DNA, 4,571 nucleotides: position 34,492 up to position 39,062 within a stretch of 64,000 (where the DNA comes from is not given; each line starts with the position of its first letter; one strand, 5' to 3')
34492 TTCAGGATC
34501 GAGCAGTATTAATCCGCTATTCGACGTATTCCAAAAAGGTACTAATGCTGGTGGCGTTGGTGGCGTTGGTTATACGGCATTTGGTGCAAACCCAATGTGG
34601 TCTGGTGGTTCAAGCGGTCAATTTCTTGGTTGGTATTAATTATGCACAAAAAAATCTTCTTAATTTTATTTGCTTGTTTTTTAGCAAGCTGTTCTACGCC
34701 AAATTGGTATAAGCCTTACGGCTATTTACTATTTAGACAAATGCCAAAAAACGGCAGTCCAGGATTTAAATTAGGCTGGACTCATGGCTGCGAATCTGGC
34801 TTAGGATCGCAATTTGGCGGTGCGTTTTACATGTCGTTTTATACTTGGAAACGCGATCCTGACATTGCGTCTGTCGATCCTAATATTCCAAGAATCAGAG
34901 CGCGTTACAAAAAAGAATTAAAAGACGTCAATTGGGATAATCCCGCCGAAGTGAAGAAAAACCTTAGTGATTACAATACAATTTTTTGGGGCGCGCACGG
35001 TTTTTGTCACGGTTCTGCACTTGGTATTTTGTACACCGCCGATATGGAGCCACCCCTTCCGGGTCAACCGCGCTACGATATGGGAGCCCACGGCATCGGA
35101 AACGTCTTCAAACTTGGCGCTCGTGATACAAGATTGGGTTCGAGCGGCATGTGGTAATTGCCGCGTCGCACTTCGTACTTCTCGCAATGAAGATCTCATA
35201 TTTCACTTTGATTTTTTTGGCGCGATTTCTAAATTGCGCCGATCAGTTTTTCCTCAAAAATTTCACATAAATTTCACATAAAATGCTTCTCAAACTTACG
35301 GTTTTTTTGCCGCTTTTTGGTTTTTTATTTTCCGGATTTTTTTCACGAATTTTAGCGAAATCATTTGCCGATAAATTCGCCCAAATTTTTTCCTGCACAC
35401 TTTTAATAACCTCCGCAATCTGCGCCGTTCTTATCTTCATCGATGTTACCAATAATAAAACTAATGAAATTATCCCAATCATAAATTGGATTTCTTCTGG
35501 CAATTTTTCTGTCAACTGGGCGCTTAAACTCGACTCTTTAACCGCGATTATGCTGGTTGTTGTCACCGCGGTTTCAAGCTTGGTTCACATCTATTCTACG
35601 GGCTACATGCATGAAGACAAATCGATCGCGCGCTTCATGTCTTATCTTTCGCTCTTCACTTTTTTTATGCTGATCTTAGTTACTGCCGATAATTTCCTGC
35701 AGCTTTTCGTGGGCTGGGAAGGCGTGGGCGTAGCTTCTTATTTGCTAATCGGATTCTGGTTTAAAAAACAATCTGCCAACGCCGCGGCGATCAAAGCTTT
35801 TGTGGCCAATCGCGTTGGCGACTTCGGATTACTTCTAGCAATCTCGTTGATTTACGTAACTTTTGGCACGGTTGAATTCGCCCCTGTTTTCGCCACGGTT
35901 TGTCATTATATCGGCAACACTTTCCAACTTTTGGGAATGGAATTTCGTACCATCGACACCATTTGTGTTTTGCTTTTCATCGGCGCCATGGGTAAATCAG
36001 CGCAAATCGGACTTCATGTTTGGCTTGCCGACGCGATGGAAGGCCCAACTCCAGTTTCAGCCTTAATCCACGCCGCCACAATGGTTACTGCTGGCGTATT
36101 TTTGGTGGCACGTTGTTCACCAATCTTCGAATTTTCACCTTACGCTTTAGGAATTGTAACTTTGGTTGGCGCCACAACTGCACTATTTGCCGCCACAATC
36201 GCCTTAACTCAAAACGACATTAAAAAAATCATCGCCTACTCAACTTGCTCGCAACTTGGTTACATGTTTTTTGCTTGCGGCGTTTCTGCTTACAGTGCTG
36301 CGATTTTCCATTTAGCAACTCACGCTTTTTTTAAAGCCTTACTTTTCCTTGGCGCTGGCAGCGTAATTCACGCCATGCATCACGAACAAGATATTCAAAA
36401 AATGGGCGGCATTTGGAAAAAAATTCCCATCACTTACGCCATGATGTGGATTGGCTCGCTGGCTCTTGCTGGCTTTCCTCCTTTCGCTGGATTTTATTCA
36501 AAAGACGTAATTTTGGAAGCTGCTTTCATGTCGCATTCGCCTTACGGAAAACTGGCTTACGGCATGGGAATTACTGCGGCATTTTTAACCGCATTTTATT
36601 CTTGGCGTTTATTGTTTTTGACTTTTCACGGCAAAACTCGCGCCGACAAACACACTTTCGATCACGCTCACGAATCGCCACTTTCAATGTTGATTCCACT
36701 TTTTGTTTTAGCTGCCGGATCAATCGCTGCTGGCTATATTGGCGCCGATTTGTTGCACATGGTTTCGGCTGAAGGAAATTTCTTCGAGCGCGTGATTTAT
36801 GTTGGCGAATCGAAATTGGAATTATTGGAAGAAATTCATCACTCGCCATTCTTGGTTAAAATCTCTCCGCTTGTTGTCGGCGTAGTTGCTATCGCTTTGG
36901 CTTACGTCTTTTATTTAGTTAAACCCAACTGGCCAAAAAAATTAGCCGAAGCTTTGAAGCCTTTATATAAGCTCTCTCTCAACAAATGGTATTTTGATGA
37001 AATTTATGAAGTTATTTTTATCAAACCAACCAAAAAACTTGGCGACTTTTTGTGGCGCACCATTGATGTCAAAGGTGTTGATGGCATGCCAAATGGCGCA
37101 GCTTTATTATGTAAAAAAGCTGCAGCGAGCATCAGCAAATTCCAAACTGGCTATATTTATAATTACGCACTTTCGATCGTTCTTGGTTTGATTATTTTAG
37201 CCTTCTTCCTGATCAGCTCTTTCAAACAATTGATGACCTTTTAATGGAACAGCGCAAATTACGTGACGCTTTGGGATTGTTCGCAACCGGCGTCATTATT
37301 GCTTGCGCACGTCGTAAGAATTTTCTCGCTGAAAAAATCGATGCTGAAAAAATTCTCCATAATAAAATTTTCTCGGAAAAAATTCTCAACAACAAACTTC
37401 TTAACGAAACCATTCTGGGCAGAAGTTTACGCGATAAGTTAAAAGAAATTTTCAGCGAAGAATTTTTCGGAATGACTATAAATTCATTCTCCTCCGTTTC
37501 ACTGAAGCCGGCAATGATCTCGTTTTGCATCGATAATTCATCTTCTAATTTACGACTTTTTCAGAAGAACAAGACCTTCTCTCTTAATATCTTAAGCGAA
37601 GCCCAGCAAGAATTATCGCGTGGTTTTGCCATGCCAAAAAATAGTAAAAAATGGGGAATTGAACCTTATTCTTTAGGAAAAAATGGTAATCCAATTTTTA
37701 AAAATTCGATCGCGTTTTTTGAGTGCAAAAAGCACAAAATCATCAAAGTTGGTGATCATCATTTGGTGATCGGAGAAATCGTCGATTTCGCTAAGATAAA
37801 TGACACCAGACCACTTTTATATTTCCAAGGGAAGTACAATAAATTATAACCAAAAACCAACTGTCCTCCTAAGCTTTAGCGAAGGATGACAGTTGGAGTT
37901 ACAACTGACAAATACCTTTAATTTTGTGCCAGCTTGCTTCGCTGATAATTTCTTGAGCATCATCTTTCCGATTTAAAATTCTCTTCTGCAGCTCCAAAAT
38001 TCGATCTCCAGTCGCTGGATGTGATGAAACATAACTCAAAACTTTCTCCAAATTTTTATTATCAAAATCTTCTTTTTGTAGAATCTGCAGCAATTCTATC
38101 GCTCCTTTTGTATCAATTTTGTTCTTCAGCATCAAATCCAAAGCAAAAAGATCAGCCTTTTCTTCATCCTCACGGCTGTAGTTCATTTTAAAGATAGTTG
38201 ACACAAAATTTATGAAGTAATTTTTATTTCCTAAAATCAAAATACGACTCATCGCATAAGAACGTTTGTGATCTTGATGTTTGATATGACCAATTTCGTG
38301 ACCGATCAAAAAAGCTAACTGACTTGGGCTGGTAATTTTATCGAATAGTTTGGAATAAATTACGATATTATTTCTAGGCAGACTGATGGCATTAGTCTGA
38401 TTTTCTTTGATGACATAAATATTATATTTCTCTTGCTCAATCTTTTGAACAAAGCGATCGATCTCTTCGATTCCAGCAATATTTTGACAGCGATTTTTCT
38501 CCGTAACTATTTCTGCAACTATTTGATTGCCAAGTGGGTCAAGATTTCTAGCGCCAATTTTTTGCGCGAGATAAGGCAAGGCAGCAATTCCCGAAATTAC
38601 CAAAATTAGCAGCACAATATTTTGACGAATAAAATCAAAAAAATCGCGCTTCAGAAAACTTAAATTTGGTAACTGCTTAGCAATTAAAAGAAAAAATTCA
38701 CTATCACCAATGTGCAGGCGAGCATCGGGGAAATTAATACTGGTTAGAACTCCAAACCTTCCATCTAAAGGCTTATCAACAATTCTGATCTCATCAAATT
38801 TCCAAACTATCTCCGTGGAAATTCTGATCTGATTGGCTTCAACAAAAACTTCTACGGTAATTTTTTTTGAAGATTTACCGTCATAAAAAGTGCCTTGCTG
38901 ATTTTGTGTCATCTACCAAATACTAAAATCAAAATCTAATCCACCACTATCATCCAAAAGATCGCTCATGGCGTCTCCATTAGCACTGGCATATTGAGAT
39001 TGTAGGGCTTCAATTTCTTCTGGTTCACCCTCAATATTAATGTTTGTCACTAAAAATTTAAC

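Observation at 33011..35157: Tandem array of five divergent small lipoprotein paralogs sharing a two-cysteine motif pair (unrecognised family)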

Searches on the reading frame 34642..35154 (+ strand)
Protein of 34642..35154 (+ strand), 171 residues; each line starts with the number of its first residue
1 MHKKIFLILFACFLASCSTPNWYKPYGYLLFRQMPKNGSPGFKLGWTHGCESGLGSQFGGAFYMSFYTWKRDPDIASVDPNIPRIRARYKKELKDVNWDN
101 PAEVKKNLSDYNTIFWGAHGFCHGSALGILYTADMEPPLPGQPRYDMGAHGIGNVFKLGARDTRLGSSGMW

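Call 3: search_protein_families(library=pfam, proteins=[window:34642-35154:+], max_evalue=10)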
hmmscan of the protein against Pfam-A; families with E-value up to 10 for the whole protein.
seq(171 aa): 0 families

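Call 4: search_protein_families(library=ncbifam, proteins=[window:34642-35154:+], max_evalue=10)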
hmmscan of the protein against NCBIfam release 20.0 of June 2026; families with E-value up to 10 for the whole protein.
seq(171 aa): 0 families

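Call 47: find_related_loci(query=A7, collection=genome_contigs, flank=6000)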
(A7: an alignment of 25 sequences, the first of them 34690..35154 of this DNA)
Query A7 (155 aa) in genome_contigs; peptide patterns used: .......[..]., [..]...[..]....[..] (x = any residue, [..] = any of these).
187 stretches matched a pattern; 97 encode a relative of the query (tblastn E <= 1e-3); the best 80 are kept; 80 distinct loci.
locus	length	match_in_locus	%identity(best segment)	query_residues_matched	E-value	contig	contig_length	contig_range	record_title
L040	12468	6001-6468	78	1-155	5e-86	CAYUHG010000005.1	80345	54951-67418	MAG TPA_asm: uncultured Rhizobium sp. isolate SRP219642_co8_395 genome assembly, contig: NODE_215_length_80345_cov_33.53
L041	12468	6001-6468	81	1-155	3e-86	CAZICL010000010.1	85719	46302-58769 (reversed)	MAG TPA_asm: uncultured Rhizobium sp. isolate SRP062349_co2_99 genome assembly, contig: NODE_171_length_85719_cov_32.122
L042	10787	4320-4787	77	1-155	5e-86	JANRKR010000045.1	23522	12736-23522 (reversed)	MAG: Rickettsiales bacterium isolate bins.261 k141_2445134, whole genome shotgun sequence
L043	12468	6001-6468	78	1-155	1e-84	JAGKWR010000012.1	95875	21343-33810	MAG: Alphaproteobacteria bacterium isolate C8_D7_3 C8_D7_3_41, whole genome shotgun sequence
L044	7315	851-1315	75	1-155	4e-82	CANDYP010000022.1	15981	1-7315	MAG: Rickettsiales bacterium isolate NGIII-112018-84 genome assembly, contig: NGIII-112018-C4938, whole genome shotgun s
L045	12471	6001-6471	77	1-155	3e-80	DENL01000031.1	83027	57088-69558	MAG TPA_asm: Rickettsiales bacterium UBA2645 UBA2645_contig_2238, whole genome shotgun sequence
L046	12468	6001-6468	69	1-155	7e-73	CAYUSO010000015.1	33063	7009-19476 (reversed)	MAG TPA_asm: uncultured Rhizobium sp. isolate SRP257259_co1_339 genome assembly, contig: NODE_1401_length_33063_cov_10.4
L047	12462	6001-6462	69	3-155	7e-73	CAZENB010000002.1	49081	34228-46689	MAG TPA_asm: uncultured Rhizobium sp. isolate SRP219642_co3_485 genome assembly, contig: NODE_597_length_49081_cov_5.687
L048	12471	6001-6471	68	1-155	8e-73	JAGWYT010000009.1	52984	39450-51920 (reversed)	MAG: Rickettsiales bacterium isolate REEB497 contig-150_959, whole genome shotgun sequence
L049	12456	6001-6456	68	1-151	4e-72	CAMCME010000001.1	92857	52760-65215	MAG: Rickettsia typhi isolate MsE-30apr19-74 genome assembly, contig: MsE-30apr19-C290, whole genome shotgun sequence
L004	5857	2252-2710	69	1-152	1e-71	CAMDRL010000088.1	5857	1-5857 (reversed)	MAG: Rickettsia typhi isolate TrE-03may19-48 genome assembly, contig: TrE-03may19-C30211, whole genome shotgun sequence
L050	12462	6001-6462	70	1-155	5e-71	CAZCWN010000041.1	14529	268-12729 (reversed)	MAG TPA_asm: uncultured Rhizobium sp. isolate SRP319275_co1_30 genome assembly, contig: NODE_4711_length_14529_cov_5.235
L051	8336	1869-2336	67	1-155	7e-71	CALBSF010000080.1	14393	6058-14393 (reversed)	MAG TPA_asm: uncultured Rickettsiales bacterium isolate SRR6231156_bin.78_CONCOCT_v1.1_MAG genome assembly, contig: ERZ6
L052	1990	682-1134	69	3-152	5e-73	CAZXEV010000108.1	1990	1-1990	MAG TPA_asm: uncultured Gammaproteobacteria bacterium isolate SRP286056_co3_44 genome assembly, contig: NODE_112553_leng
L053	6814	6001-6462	68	3-155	9e-71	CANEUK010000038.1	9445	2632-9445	MAG: Rickettsiales bacterium isolate CE-Jul18-71 genome assembly, contig: CE-Jul18-71.fna-C38, whole genome shotgun sequ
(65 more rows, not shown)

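Call 59: find_homologous_proteins(query=A7, max_evalue=0.001)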
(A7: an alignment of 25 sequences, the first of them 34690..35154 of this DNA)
Query A7 (25 sequences) (155 aa, profile of the alignment): 301 proteins with E <= 0.001 among 2193 candidates; the best 120 are listed.
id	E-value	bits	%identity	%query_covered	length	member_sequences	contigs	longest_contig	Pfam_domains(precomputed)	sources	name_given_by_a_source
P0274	3.3e-83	296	69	100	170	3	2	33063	-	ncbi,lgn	-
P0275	1.3e-82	294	63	97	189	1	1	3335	-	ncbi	-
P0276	2.0e-82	293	68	99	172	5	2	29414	-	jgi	jgi:hypothetical protein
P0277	2.9e-82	293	69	97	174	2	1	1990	-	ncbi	-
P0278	4.2e-82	292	70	96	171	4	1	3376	-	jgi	-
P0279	4.5e-82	292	64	99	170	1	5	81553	-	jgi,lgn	jgi:hypothetical protein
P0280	8.7e-82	291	70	100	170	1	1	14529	-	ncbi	-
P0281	1.2e-81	291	64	97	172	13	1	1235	-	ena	-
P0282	1.8e-81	290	64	100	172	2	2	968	-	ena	-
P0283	1.9e-81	290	66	95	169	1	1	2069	-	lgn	-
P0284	2.2e-81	290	63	99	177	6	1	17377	-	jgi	-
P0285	2.3e-81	290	68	99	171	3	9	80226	-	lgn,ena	-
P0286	2.4e-81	290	68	97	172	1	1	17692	-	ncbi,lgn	ncbi:MAG: hypothetical protein V4694_01890 [Pseudomonadota bacterium]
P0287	2.5e-81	289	68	99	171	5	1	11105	-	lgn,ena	-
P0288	2.9e-81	289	71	99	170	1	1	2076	-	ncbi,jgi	jgi:hypothetical protein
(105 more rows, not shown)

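Call 66: predict_structure(alignment_id=A9)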
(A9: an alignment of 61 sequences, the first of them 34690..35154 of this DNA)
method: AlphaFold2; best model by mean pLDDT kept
length: 155 residues; sequences in the alignment: 61
mean_pLDDT: 82.4   pTM: 0.73
mean pLDDT of the five models: 82.4, 81.9, 81.8, 79.7, 78.0
residues with pLDDT >= 90: 82; 70-90: 40; 50-70: 18; < 50: 15
segments of 3 or more residues with pLDDT < 50: 140-144, 146-155
pLDDT, mean of each block of 10 residues (from residue 1): 81 91 95 94 81 94 94 95 96 97 93 78 68 54 46 41
secondary structure, 60 per line:
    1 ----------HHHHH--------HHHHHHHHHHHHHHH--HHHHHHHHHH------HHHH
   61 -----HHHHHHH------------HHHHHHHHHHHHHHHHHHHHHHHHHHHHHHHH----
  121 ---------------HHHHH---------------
elements in order: H11-15 H24-38 H41-50 H57-60 H66-72 H85-116 H136-140

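Call 69: fold_search(model_id=the predicted structure, library=pdb)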
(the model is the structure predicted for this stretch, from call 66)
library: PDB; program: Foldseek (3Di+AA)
matches with E <= 10: 7; with E <= 0.001: 0
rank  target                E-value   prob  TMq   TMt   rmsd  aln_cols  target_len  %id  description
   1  6lu1_L                1.8e+00  0.09  0.24  0.27  10.2       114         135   18  Cyanobacterial PSI Monomer from T. elongatus by Single Particle CRYO-EM at 3.2 A Resolution (released 2021-03-17)
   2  8jw0_l                3.0e+00  0.12  0.28  0.18   8.5       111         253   14  PSI-AcpPCI supercomplex from Amphidinium carterae (released 2024-02-28)
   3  9k9u_A                4.2e+00  0.02  0.14  0.03  13.7        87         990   22  MPXV DNA polymerase complex in editing state 1 (released 2025-02-26)
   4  8zo9_l                4.4e+00  0.04  0.25  0.23  12.7       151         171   12  Structure of the wild-type PSI-9VCPI supercomplex in Nannochloropsis oceanica (released 2025-12-03)
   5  7dr0_L                4.9e+00  0.06  0.27  0.31  11.3       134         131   16  Structure of Wild-type PSI monomer1 from Cyanophora paradoxa (released 2022-02-16)
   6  8ro1_TF               7.3e+00  0.01  0.12  0.05  17.4        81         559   22  Structure of the C. elegans Intron Lariat Spliceosome double-primed for disassembly (ILS'') (released 2024-08-07)
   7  4gqh_J                8.6e+00  0.01  0.18  0.19  18.9       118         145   14  The Conformations and Interactions of the Four-Layer Aggregate Revealed by X-ray Crystallography Diffraction Implied t (released 2013-08-28)

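Call 71: search_protein_families(library=padloc, proteins=[window:34642-35154:+], max_evalue=1)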
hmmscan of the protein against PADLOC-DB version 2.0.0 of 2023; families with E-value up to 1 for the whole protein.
window:34642-35154:+ (171 aa): 0 families

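Call 72: search_protein_families(library=phrogs, proteins=[window:34642-35154:+], max_evalue=1)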
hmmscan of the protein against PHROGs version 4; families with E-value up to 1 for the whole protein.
window:34642-35154:+ (171 aa): 0 families

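Call 74: fold_search(model_id=the predicted structure, library=viral)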
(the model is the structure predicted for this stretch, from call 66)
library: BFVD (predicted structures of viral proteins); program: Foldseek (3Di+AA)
matches with E <= 10: 10; with E <= 0.001: 0
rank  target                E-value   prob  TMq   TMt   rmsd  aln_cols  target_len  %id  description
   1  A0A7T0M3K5            2.5e+00  0.07  0.21  0.09   9.5       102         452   17  RNA-directed RNA polymerase (Fragment) [Lepidopteran rhabdo-related virus OKIAV11]
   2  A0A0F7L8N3            5.4e+00  0.05  0.27  0.06   7.4       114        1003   16  Uncharacterized protein [uncultured marine virus]
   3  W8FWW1                5.7e+00  0.03  0.22  0.06  13.2       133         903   16  (no name in the UniProt tables at hand)
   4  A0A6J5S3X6            7.1e+00  0.02  0.19  0.07  12.0       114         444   13  Uncharacterized protein [uncultured Caudovirales phage]
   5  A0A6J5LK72            8.0e+00  0.05  0.17  0.28  10.9        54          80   11  Uncharacterized protein [uncultured Caudovirales phage]
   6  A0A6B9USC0            8.0e+00  0.04  0.19  0.26   8.0        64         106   16  (no name in the UniProt tables at hand)
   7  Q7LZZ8                8.4e+00  0.02  0.19  0.19  18.1       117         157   14  Capsid protein [Tobacco mosaic virus]
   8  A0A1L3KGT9            9.4e+00  0.02  0.21  0.05  14.0       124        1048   12  (no name in the UniProt tables at hand)
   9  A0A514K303            9.9e+00  0.03  0.23  0.29  13.8        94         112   12  Uncharacterized protein [Nitrosopumilus spindle-shaped virus 1]
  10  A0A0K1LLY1            9.9e+00  0.02  0.21  0.13  13.6       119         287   15  Uncharacterized protein [Caulobacter phage Sansa]

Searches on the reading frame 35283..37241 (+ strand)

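Call 23: search_protein_families(library=pfam, proteins=[window:35283-37241:+], max_evalue=0.00001)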
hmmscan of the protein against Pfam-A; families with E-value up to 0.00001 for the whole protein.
window:35283-37241:+ (653 aa): 4 families
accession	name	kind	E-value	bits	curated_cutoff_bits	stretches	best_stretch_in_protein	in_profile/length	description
PF00361.26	Proton_antipo_M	-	1.9e-86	290.3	21.5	1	135-425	1-286/294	NADH:quinone oxidoreductase/Mrp antiporter, TM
PF00662.26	Proton_antipo_N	-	3e-22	78.7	24.5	1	69-119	1-51/51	NADH-Ubiquinone oxidoreductase (complex I), chain 5 N-terminus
PF06455.17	NADH5_C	-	2.5e-12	47.2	28.2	1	521-642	60-180/181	NADH dehydrogenase subunit 5 C-terminus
PF01010.25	Proton_antipo_C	-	2.1e-06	28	26.8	0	454-588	85-237/243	NADH-dehyrogenase subunit F, TMs, (complex I) C-terminus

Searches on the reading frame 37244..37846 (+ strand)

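Call 23: search_protein_families(library=pfam, proteins=[window:37244-37846:+], max_evalue=0.00001)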
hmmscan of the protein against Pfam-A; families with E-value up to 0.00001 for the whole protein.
window:37244-37846:+ (201 aa): 1 family
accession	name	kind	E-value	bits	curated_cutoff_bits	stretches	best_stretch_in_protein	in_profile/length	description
PF01613.24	Flavin_Reduct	-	2.4e-34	119.1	27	1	74-200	19-151/153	Flavin reductase like domain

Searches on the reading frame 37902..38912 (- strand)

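Call 23: search_protein_families(library=pfam, proteins=[window:37902-38912:-], max_evalue=0.00001)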
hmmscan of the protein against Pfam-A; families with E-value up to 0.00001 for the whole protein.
window:37902-38912:- (337 aa): 1 family
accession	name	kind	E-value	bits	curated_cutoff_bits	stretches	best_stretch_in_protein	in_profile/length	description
PF01435.24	Peptidase_M48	-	1.8e-26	93.5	20.3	1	157-311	19-185/186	Peptidase family M48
